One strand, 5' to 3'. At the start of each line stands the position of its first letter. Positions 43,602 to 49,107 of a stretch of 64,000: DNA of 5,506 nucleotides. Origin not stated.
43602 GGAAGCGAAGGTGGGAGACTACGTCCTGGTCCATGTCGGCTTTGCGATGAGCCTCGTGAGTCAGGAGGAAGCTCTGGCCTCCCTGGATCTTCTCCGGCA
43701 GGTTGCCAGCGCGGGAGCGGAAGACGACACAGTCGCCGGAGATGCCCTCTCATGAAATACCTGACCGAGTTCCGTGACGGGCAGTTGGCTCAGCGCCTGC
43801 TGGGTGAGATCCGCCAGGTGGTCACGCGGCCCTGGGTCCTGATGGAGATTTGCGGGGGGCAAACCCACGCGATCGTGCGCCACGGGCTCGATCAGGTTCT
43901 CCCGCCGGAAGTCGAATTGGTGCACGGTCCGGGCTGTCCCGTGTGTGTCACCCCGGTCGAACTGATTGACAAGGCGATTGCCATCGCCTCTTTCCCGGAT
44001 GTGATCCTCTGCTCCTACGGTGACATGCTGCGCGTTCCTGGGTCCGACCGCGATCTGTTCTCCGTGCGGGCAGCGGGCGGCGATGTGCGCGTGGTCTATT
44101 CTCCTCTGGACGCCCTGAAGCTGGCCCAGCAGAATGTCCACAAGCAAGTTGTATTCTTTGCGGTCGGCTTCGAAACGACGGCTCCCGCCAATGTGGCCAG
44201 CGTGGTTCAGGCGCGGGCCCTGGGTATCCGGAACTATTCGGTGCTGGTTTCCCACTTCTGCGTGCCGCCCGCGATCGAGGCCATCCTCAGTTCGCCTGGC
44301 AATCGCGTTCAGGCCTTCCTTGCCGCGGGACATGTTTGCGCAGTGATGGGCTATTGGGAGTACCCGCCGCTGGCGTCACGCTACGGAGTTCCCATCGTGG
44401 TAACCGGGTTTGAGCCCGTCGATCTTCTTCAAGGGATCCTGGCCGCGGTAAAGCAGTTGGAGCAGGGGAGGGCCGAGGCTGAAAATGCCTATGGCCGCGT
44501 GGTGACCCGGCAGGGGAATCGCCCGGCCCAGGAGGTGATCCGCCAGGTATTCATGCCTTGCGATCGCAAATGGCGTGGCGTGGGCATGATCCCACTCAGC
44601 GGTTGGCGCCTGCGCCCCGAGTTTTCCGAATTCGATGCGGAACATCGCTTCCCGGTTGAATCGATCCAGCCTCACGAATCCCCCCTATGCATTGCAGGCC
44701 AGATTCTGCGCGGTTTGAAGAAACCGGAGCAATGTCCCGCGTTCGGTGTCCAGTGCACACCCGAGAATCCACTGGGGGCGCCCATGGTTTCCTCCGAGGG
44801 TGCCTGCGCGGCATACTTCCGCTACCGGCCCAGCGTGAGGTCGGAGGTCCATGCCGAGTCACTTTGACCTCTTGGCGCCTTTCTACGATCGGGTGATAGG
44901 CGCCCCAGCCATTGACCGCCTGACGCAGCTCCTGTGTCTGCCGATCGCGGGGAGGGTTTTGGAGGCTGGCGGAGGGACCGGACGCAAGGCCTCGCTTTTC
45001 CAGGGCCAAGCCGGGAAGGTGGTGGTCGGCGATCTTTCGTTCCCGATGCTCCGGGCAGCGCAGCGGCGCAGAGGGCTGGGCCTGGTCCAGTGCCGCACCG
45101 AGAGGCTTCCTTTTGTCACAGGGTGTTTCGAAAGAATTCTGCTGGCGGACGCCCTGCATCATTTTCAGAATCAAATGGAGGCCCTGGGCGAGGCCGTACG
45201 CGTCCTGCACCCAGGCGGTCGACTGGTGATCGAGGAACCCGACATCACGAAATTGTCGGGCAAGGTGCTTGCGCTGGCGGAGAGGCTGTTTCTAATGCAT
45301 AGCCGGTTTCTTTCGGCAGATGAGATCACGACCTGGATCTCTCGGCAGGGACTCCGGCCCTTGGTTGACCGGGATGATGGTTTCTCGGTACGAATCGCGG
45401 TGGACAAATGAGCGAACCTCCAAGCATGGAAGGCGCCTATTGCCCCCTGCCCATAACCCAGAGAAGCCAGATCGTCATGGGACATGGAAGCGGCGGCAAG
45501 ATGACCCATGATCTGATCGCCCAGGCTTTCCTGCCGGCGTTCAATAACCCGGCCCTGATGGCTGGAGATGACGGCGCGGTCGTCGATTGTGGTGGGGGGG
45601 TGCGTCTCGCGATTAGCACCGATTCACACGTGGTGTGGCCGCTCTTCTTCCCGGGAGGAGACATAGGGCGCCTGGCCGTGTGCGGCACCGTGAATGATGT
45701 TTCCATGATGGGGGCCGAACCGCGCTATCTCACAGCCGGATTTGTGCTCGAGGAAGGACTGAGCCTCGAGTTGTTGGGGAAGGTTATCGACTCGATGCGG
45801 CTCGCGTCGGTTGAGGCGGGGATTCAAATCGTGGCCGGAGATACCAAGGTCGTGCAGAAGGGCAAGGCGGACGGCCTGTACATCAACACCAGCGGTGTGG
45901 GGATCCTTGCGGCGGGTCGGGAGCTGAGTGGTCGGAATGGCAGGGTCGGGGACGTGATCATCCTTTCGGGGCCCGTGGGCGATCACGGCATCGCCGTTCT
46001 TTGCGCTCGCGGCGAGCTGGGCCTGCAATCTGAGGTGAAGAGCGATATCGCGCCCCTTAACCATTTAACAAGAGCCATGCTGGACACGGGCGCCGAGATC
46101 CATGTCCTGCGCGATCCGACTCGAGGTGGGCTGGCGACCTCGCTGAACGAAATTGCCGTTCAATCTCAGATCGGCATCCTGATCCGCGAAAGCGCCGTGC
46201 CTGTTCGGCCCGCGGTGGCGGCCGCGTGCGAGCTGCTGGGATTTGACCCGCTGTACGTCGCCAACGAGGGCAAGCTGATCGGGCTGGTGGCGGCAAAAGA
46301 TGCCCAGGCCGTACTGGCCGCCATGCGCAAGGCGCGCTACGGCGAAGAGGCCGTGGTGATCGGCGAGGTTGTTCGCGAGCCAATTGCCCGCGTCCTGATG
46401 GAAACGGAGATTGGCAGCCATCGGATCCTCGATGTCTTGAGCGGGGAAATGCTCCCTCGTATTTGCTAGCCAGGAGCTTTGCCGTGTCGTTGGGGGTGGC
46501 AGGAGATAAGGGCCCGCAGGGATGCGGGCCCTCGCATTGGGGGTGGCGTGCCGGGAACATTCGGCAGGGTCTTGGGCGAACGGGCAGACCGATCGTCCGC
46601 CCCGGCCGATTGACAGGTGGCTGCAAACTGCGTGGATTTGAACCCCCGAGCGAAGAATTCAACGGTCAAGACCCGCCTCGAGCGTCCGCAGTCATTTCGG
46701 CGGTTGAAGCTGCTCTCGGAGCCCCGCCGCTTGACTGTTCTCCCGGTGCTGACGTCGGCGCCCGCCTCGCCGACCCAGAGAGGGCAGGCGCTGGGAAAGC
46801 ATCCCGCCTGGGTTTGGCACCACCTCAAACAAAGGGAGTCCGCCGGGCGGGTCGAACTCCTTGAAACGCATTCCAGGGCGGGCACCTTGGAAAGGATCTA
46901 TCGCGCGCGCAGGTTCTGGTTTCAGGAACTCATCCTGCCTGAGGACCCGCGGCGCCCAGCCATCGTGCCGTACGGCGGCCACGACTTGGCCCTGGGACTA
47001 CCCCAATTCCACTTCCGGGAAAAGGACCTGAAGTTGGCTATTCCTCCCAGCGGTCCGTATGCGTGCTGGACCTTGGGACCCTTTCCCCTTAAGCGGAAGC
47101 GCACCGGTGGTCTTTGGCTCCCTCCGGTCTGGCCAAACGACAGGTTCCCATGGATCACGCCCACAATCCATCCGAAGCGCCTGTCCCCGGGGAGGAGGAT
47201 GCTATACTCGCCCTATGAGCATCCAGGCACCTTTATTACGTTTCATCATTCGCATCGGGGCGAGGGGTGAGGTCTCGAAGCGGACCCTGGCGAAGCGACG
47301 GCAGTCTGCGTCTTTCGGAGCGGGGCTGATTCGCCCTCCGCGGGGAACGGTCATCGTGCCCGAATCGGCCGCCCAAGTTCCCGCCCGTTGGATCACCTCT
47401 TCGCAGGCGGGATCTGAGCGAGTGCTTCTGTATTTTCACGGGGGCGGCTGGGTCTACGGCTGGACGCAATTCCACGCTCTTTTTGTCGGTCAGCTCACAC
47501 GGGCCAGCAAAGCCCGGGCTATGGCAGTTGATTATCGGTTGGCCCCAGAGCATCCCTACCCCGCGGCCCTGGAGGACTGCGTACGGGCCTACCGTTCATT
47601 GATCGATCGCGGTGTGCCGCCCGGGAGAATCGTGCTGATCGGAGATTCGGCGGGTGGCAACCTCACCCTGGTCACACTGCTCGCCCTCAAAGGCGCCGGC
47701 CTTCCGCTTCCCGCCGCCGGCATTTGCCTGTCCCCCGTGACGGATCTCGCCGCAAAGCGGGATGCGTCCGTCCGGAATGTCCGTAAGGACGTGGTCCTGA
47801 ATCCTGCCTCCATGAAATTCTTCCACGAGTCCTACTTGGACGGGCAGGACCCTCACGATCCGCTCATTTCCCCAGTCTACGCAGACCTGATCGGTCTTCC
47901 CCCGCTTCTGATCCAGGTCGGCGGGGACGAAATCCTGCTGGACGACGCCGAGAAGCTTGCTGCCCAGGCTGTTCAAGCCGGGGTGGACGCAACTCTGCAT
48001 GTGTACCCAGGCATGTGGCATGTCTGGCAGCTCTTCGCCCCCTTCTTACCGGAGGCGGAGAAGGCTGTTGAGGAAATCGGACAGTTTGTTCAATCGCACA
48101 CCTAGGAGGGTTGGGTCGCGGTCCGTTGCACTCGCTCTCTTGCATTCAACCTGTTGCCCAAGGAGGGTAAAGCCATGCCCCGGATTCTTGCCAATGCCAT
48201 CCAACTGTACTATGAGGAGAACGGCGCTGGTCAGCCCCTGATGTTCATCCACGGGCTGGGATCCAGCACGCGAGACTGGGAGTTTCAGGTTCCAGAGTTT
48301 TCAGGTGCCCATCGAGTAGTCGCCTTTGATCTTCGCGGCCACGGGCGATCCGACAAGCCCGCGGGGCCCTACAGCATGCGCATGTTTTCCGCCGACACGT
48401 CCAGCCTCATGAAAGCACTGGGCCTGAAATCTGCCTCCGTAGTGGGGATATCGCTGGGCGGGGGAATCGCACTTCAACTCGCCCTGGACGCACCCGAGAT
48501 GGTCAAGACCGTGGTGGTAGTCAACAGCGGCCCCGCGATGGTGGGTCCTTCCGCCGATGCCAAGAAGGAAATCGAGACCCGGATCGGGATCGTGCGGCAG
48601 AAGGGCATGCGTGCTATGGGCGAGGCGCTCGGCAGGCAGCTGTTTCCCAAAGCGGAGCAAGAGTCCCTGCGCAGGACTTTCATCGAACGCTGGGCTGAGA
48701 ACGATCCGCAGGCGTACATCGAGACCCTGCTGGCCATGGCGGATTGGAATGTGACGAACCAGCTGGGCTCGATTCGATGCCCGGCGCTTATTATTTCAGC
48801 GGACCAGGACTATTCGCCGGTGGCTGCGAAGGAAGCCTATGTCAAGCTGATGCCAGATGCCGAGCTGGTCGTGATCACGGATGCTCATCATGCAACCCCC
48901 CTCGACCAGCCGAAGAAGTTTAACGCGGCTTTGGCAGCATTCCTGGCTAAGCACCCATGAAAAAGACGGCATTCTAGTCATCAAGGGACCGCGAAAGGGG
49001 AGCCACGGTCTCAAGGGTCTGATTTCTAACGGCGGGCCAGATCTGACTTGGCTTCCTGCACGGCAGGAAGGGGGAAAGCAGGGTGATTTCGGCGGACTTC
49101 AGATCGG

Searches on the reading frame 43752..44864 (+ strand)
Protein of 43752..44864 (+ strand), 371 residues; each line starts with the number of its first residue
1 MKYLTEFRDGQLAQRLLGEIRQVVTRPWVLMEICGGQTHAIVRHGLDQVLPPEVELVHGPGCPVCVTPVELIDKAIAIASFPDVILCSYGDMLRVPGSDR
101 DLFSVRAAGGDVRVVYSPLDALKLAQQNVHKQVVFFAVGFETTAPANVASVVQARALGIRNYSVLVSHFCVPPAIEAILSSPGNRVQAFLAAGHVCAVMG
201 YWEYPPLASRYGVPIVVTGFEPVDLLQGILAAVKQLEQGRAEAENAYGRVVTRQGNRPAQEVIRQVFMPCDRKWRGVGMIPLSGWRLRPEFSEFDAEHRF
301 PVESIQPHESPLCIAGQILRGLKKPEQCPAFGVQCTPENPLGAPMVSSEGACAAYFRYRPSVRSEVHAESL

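Call 33: search_protein_families(library=pfam, max_evalue=0.00001, proteins=[window:43752-44864:+])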
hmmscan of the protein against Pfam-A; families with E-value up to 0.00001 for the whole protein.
window:43752-44864:+ (371 aa): 1 family
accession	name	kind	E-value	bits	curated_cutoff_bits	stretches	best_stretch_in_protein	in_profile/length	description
PF01924.21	HypD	-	1.7e-148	494.9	25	1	12-359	2-351/351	Hydrogenase formation hypA family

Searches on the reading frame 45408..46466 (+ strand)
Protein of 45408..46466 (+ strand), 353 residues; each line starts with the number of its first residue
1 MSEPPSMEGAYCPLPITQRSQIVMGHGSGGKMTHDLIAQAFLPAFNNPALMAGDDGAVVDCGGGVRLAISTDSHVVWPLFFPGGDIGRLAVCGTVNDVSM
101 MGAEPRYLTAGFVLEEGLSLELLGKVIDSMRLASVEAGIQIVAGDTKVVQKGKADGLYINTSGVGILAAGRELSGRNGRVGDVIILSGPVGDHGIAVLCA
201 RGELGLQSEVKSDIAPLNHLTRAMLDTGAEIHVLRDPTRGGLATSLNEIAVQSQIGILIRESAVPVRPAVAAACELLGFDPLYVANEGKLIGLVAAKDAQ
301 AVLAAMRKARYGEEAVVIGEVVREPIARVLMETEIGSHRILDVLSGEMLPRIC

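Call 33: search_protein_families(library=pfam, max_evalue=0.00001, proteins=[window:45408-46466:+])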
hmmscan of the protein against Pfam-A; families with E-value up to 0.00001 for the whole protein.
window:45408-46466:+ (353 aa): 2 families
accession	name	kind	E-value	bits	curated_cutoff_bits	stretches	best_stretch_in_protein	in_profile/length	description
PF02769.27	AIRS_C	-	2.9e-25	89.7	23.1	1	179-327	1-151/156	AIR synthase related protein, C-terminal domain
PF00586.29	AIRS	-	3.8e-23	82.5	24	1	53-166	1-111/112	AIR synthase related protein, N-terminal domain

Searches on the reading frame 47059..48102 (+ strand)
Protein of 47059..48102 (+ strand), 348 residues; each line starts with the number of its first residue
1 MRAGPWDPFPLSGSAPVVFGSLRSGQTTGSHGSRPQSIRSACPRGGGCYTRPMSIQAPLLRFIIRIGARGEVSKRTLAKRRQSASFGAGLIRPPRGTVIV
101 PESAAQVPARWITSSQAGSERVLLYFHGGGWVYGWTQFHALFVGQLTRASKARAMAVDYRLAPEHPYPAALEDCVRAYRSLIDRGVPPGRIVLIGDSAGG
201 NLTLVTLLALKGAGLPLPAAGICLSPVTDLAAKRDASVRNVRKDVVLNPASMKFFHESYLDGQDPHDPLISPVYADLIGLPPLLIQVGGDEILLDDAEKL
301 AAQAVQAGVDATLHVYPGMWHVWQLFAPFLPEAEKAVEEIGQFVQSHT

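Call 33: search_protein_families(library=pfam, max_evalue=0.00001, proteins=[window:47059-48102:+])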
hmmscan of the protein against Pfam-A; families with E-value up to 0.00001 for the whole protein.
window:47059-48102:+ (348 aa): 3 families
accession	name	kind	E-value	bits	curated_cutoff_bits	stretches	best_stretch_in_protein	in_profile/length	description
PF07859.19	Abhydrolase_3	-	1.8e-60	204.7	25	1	123-324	1-209/210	alpha/beta hydrolase fold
PF10340.15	Say1_Mug180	-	6.1e-14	52.1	21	1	117-267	119-277/374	Steryl acetyl hydrolase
PF20434.5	BD-FAE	-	9.1e-10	38.8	26.8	1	116-206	9-106/215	BD-FAE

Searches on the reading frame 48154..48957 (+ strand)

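Call 33: search_protein_families(library=pfam, max_evalue=0.00001, proteins=[window:48154-48957:+])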
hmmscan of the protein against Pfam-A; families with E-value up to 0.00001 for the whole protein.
window:48154-48957:+ (268 aa): 4 families
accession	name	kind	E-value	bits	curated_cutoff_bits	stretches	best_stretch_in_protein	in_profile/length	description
PF00561.26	Abhydrolase_1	-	2e-28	100.2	25.8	1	28-130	2-103/245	alpha/beta hydrolase fold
PF12697.13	Abhydrolase_6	-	4.5e-24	86.7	26.3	1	30-259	2-217/217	Alpha/beta hydrolase family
PF12146.15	Hydrolase_4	-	4.5e-12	46.2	27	1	30-251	8-237/239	Serine aminopeptidase, S33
PF03096.20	Ndr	-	1.9e-06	27.3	23.3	1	74-264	81-276/283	Ndr family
